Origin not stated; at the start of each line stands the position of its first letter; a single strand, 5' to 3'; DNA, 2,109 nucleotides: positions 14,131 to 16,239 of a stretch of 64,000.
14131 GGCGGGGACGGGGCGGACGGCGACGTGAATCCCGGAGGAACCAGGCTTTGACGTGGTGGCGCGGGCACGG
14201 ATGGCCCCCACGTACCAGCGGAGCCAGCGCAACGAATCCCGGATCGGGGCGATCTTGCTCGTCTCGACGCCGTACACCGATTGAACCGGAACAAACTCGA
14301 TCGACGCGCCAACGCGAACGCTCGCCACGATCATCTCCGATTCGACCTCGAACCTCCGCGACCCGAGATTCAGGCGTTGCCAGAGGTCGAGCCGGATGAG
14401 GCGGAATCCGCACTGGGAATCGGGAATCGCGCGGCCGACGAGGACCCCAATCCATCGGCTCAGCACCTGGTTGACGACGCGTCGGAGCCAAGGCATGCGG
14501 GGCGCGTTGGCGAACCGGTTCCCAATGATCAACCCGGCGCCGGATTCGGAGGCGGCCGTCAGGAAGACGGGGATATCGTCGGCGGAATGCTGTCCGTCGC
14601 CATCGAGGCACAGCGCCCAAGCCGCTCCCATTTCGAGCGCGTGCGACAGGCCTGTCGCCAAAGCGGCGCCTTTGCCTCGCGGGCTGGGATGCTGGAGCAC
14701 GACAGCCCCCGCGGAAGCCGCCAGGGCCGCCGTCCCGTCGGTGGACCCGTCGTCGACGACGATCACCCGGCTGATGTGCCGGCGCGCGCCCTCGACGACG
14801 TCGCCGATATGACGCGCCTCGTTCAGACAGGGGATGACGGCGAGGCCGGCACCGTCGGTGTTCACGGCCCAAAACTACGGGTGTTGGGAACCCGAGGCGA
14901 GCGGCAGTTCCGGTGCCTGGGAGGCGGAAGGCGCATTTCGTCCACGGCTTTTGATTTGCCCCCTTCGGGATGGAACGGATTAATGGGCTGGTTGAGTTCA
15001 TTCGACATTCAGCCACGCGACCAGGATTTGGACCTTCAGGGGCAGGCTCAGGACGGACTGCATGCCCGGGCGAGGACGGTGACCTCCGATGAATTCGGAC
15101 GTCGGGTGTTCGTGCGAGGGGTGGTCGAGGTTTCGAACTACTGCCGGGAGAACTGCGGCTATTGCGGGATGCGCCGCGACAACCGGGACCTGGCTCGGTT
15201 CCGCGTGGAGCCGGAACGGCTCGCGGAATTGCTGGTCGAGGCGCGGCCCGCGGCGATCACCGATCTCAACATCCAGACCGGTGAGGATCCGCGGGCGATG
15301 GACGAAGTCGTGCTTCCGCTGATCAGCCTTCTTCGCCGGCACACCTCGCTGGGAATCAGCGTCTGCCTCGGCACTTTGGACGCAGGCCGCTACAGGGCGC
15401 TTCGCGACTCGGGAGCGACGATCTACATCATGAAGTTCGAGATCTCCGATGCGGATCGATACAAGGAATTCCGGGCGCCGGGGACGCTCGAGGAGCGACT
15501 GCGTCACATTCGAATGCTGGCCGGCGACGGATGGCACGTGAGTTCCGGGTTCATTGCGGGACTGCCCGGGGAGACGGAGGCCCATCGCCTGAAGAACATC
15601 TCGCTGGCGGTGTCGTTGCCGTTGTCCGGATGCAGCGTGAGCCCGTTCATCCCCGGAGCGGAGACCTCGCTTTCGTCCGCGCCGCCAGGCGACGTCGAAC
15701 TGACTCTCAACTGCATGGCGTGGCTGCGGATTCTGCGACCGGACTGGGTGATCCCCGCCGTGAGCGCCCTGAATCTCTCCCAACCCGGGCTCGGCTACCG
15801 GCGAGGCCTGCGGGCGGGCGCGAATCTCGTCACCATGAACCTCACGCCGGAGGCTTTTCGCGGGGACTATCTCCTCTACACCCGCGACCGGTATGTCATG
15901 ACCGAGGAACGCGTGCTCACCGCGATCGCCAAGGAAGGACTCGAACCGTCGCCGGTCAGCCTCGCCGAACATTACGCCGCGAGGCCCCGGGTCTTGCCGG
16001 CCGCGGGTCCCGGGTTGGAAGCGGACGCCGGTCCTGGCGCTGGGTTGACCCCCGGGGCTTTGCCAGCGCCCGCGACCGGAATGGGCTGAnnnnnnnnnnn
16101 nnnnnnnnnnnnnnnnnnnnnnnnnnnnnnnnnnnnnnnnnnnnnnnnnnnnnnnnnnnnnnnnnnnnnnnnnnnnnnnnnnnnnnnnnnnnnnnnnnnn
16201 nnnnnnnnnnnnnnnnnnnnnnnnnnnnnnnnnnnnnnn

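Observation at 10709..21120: Type II FAS/PKS-like cluster (aryl-polyene/xanthomonadin-like parts list) with a flavin halogenase and an unexpected radical SAM enzyme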

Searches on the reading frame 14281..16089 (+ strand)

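Call 5: search_protein_families(library=pfam, proteins=[window:14281-16089:+], max_evalue=0.01)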
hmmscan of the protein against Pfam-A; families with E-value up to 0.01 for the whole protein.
window:14281-16089:+ (602 aa): 1 family
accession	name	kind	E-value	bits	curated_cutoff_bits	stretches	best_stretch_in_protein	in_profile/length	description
PF04055.27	Radical_SAM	-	1.4e-15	58.3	29.5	1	282-438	1-161/166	Radical SAM superfamily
